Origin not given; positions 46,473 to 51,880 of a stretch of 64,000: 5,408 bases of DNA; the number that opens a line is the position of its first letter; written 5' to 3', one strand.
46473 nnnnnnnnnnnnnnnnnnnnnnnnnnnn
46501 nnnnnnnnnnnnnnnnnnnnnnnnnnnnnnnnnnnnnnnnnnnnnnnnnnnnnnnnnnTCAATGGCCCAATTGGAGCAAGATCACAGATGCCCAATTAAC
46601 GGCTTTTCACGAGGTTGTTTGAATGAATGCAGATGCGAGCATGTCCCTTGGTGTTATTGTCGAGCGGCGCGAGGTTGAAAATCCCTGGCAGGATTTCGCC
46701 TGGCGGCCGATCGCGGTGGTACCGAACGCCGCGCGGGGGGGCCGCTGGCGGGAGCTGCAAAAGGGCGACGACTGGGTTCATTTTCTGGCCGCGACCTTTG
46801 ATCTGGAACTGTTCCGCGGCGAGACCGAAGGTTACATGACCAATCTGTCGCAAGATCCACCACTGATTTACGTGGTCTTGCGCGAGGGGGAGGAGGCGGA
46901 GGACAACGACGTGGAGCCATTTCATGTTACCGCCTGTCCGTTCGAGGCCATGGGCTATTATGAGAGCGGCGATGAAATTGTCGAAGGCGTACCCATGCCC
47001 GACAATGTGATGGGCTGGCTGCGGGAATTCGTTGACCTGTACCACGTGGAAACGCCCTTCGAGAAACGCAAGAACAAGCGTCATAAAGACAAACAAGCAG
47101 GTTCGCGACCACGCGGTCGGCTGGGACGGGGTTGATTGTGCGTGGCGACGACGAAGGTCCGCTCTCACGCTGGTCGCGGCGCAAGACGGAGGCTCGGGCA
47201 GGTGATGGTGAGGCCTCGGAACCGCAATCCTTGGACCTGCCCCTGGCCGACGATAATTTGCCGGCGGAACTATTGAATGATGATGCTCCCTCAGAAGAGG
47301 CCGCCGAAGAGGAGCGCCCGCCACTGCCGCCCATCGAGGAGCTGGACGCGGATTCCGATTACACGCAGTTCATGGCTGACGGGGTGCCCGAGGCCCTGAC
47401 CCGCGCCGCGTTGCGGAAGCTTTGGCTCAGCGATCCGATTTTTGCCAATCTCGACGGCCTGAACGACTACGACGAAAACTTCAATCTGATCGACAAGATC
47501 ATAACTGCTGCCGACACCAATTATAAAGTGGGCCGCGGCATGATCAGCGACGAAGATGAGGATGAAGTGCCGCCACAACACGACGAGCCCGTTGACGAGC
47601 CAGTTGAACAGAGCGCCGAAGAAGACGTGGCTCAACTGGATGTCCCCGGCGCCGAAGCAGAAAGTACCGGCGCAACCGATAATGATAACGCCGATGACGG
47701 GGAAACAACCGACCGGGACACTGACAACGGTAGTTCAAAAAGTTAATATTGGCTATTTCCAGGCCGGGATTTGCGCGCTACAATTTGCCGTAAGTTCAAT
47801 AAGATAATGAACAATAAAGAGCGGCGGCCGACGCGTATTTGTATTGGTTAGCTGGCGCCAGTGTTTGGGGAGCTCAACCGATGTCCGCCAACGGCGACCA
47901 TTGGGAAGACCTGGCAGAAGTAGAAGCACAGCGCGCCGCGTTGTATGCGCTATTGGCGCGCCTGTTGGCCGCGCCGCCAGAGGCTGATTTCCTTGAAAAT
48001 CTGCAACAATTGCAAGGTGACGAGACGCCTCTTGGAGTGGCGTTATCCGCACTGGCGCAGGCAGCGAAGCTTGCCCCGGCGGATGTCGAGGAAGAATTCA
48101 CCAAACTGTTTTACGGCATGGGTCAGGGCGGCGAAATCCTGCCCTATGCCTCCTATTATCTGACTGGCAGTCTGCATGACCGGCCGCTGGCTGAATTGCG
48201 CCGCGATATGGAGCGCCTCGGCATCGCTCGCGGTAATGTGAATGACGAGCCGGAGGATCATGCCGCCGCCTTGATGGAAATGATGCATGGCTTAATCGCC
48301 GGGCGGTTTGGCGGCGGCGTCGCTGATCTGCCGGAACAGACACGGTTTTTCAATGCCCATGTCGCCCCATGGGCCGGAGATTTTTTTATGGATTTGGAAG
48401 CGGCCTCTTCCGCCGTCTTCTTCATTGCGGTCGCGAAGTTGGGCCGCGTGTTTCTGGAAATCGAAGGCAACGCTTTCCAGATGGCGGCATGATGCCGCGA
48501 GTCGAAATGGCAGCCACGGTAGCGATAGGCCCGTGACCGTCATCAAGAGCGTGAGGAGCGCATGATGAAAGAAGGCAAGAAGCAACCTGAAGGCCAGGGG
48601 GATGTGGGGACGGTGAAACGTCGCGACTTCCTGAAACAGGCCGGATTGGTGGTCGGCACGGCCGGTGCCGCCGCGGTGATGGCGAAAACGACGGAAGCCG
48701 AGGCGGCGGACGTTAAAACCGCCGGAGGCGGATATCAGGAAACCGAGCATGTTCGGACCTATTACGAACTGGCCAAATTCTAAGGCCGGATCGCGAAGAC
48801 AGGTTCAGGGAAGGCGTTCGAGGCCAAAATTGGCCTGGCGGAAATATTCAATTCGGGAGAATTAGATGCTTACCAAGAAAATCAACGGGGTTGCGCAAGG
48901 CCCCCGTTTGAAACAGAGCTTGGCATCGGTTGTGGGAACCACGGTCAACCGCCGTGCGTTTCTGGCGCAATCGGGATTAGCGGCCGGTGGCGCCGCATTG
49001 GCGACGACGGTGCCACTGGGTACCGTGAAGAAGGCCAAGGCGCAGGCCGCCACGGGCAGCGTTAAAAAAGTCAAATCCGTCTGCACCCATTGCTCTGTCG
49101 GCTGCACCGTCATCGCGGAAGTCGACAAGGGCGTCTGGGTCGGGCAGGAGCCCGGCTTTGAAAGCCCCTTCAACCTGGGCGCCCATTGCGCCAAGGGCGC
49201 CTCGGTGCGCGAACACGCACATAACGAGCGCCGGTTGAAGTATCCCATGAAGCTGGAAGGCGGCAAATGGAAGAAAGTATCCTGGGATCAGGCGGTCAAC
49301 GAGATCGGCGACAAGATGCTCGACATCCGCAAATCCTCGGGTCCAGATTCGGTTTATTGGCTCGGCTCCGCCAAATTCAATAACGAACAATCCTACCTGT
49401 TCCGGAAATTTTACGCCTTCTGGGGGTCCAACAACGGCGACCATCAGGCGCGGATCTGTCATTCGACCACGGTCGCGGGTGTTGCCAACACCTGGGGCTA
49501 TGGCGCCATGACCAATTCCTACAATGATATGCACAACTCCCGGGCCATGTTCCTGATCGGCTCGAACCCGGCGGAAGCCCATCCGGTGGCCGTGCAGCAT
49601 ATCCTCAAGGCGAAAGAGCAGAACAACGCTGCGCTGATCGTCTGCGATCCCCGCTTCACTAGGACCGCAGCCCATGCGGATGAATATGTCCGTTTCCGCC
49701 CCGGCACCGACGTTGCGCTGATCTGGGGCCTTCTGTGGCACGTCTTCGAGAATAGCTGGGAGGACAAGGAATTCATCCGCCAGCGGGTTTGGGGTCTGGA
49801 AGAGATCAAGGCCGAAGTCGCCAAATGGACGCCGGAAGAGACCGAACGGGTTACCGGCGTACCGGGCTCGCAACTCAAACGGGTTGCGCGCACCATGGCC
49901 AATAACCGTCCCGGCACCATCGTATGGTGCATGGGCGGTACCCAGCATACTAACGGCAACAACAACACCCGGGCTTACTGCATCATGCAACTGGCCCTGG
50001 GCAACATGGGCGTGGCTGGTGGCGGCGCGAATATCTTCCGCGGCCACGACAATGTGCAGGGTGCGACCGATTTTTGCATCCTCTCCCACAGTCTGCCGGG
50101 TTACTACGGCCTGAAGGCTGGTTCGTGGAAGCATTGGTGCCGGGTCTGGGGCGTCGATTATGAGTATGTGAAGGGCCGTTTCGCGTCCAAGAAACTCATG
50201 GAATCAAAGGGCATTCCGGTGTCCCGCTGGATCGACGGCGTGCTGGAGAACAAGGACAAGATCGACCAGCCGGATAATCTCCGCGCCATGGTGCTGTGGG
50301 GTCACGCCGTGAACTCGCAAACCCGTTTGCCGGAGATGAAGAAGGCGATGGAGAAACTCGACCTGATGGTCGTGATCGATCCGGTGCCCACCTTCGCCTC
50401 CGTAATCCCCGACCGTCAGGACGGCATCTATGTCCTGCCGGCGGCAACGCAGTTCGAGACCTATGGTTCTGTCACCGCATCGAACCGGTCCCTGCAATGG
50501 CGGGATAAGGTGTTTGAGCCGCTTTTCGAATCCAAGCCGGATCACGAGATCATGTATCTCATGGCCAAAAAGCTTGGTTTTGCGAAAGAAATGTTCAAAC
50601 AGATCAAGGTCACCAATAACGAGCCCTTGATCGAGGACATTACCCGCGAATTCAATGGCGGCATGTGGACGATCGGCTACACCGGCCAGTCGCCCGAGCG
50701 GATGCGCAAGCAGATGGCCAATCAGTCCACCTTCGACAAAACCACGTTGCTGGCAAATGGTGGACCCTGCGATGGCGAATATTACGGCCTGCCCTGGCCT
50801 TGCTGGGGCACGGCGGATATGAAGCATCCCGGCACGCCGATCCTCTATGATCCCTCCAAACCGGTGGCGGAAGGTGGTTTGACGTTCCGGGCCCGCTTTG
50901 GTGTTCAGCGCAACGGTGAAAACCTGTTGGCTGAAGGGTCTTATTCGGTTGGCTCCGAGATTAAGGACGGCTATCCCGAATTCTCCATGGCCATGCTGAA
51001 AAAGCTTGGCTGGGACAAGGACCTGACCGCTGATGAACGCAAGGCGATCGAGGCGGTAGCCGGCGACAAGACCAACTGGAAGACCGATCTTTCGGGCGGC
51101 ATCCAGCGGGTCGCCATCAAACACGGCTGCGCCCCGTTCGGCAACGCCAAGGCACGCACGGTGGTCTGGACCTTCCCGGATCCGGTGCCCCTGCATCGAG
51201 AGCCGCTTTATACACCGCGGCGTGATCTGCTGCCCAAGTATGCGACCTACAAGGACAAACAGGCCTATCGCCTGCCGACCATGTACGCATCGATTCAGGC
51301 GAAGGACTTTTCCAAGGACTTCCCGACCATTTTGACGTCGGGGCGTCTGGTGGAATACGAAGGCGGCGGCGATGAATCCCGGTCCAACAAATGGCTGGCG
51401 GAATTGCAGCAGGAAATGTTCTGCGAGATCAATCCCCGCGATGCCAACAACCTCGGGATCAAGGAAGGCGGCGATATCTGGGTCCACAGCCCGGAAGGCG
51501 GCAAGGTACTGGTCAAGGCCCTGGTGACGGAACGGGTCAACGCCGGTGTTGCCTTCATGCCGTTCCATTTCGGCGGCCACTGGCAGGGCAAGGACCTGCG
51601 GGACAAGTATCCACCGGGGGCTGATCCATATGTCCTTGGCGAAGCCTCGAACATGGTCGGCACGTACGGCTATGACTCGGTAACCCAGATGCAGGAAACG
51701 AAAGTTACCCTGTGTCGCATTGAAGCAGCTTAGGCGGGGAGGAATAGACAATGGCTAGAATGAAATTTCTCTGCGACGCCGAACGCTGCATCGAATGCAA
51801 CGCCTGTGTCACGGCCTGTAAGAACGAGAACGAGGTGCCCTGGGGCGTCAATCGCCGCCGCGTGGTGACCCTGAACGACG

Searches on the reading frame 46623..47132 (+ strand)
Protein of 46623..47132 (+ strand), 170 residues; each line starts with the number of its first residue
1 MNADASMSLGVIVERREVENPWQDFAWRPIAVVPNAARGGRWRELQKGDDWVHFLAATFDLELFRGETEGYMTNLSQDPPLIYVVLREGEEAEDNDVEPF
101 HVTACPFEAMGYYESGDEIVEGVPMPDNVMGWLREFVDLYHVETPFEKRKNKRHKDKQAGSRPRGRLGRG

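Call 45: search_protein_families(library=pfam, proteins=[window:46623-47132:+], max_evalue=0.01)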
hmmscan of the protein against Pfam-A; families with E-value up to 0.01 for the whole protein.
window:46623-47132:+ (170 aa): 1 family
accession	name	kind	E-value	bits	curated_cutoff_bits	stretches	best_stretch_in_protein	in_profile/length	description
PF11749.13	DUF3305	-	1e-40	139.7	25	1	9-150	2-140/140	Protein of unknown function (DUF3305)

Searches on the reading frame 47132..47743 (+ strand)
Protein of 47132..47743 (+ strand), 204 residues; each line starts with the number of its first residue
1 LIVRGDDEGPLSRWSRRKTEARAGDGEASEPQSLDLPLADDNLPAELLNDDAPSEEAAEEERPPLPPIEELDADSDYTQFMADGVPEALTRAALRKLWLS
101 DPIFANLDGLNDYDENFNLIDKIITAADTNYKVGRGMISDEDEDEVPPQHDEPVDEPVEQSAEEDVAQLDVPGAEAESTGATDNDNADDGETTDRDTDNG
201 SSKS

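Call 45: search_protein_families(library=pfam, proteins=[window:47132-47743:+], max_evalue=0.01)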
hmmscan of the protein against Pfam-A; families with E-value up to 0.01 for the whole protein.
window:47132-47743:+ (204 aa): 1 family
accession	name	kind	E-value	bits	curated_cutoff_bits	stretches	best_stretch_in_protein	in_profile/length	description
PF11748.13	DUF3306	-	1.9e-25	90.4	25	1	11-123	3-120/120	Protein of unknown function (DUF3306)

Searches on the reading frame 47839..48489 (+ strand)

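Call 8: search_protein_families(library=pfam, proteins=[window:47839-48489:+], max_evalue=0.001)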
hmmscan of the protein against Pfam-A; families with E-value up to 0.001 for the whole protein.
window:47839-48489:+ (217 aa): 1 family
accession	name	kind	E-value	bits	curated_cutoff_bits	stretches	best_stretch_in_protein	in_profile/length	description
PF02613.20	Nitrate_red_del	-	2.9e-26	92.6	22.2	1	62-183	5-135/136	Nitrate reductase delta subunit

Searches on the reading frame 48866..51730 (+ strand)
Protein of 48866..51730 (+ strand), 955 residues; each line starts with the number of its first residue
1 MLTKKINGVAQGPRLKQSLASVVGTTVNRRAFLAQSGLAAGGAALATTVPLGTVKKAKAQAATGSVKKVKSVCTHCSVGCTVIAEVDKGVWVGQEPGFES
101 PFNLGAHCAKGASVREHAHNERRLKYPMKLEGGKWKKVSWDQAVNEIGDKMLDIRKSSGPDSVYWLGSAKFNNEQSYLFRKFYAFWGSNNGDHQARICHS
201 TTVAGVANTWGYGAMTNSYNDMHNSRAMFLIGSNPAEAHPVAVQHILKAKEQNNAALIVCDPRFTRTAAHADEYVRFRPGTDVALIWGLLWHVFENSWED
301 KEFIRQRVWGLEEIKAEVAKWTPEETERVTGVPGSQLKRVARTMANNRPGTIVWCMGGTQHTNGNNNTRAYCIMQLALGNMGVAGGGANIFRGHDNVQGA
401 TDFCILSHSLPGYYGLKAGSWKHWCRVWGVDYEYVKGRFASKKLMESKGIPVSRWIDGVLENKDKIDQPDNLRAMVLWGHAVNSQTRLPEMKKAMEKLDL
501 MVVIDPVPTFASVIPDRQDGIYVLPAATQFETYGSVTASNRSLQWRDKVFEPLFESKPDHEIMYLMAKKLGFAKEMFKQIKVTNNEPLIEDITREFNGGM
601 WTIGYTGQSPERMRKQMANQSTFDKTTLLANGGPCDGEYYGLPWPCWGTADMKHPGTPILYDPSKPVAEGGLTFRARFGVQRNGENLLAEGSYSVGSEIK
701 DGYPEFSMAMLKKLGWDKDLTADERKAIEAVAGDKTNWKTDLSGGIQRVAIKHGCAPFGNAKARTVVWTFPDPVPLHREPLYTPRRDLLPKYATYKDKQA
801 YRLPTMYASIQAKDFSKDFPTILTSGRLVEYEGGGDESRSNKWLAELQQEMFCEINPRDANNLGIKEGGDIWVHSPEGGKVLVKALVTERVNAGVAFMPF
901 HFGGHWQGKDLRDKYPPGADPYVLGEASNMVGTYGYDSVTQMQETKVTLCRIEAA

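Call 8: search_protein_families(library=pfam, proteins=[window:48866-51730:+], max_evalue=0.001)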
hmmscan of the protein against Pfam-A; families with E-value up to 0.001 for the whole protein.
window:48866-51730:+ (955 aa): 3 families
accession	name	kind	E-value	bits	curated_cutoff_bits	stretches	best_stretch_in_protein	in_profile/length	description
PF00384.28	Molybdopterin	-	3.4e-47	161.6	24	1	123-564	1-348/353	Molybdopterin oxidoreductase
PF01568.27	Molydop_binding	-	9.5e-21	74.3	26.8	1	822-948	2-109/110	Molydopterin dinucleotide binding domain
PF04879.21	Molybdop_Fe4S4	-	2.5e-10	40.6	22.7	1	67-120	2-55/55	Molybdopterin oxidoreductase Fe4S4 domain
